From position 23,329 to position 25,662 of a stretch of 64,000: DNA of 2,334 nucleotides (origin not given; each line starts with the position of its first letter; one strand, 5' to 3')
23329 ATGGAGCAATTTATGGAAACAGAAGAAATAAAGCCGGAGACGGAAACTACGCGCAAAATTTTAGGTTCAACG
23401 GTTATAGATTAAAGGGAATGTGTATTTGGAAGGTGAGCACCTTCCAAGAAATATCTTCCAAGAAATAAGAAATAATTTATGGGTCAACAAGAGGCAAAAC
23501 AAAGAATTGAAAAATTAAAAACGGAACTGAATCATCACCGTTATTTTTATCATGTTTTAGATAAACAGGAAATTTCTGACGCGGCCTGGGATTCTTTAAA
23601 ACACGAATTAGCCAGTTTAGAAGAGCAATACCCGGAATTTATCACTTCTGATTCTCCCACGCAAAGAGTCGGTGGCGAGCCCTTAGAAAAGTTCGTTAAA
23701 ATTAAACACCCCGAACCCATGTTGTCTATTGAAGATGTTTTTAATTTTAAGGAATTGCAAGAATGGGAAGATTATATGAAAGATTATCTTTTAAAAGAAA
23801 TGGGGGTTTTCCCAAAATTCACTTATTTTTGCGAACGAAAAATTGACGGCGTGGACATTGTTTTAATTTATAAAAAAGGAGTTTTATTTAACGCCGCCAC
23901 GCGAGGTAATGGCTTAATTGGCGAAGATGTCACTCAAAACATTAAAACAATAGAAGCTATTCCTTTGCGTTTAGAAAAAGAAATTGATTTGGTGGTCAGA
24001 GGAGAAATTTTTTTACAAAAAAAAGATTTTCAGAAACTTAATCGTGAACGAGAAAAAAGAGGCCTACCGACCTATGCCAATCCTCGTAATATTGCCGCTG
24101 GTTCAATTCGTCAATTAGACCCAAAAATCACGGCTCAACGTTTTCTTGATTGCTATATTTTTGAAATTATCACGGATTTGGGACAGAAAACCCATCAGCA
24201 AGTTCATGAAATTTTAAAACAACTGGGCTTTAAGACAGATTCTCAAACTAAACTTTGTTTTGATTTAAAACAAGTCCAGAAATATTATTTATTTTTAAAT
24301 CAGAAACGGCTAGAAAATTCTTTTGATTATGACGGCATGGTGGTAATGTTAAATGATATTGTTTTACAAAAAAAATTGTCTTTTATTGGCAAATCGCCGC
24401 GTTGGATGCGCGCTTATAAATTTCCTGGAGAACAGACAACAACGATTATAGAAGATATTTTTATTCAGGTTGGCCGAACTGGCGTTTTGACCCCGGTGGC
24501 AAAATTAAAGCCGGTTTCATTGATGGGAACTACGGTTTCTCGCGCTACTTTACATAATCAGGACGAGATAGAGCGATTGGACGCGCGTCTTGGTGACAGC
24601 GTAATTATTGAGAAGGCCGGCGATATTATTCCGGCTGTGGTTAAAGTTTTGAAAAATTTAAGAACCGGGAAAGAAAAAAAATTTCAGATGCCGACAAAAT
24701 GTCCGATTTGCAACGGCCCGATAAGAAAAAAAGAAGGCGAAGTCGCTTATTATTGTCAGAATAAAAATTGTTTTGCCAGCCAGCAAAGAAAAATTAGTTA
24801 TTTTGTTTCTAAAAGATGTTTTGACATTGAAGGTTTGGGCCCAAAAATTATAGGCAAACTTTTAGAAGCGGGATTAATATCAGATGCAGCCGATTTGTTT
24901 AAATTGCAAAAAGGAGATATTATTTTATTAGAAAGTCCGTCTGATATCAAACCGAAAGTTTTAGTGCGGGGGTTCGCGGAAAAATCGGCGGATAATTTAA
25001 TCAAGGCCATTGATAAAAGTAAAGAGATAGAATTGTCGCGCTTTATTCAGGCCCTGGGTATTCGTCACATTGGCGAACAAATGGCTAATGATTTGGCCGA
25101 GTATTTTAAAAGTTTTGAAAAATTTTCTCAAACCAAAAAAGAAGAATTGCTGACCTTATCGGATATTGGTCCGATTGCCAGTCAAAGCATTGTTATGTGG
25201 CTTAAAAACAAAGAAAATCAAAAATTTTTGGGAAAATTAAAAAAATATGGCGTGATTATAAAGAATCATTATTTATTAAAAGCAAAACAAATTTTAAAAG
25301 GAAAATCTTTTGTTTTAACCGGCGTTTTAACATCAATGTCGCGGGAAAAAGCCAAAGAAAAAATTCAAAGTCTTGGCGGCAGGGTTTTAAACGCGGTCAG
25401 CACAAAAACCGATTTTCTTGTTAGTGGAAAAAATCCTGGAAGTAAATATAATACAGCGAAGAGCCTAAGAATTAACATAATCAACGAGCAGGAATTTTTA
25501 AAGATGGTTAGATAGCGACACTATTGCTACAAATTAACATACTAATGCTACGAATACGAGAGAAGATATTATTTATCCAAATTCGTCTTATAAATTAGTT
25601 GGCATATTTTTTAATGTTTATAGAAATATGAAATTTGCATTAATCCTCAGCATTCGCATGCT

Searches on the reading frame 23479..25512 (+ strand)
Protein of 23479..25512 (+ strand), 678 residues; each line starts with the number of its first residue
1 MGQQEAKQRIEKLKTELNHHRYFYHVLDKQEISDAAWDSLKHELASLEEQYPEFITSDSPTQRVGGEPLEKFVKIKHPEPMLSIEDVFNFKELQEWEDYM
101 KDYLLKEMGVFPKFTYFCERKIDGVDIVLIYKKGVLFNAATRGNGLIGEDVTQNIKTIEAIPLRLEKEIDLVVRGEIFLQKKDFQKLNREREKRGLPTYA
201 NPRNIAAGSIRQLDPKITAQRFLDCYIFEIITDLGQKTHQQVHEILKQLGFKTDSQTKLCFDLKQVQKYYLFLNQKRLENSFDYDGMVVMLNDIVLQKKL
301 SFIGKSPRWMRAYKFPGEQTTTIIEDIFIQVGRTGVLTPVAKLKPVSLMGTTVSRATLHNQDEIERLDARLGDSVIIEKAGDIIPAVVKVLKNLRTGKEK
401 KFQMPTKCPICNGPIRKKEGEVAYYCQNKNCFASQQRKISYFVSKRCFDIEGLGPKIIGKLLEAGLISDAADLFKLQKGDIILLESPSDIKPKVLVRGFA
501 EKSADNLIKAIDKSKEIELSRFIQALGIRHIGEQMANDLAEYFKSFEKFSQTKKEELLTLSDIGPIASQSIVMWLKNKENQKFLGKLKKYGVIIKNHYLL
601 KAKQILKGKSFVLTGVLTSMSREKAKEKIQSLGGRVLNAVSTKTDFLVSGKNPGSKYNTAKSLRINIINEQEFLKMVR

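Call 20: search_protein_families(library=pfam, proteins=[window:23479-25512:+], max_evalue=0.00001)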
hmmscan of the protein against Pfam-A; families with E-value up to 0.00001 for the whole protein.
window:23479-25512:+ (678 aa): 8 families
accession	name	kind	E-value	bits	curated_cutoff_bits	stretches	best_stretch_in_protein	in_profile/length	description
PF01653.23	DNA_ligase_aden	-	1.9e-81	273.8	27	1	71-317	3-252/253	NAD-dependent DNA ligase adenylation domain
PF03120.22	DNA_ligase_OB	-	4.2e-34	116.7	32.9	1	321-398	1-78/79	NAD-dependent DNA ligase OB-fold domain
PF12826.13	HHH_2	-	8.7e-19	67.9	27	1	521-583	1-63/64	Helix-hairpin-helix motif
PF00533.33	BRCT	-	1.4e-16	61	21.3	1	604-675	4-76/78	BRCA1 C Terminus (BRCT) domain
PF14520.12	HHH_5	-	4.4e-09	37.1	27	0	525-576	4-56/57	Helix-hairpin-helix domain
PF22745.1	Nlig-Ia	-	6.5e-09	36.8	27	1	7-56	3-52/92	DNA ligase-like, N-terminal NAD+-binding domain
PF03119.21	DNA_ligase_ZBD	-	1.8e-08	34.5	25.8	1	407-431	1-25/27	NAD-dependent DNA ligase C4 zinc finger domain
PF12738.14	PTCB-BRCT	-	3.9e-06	27.2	22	1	616-669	7-60/63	twin BRCT domain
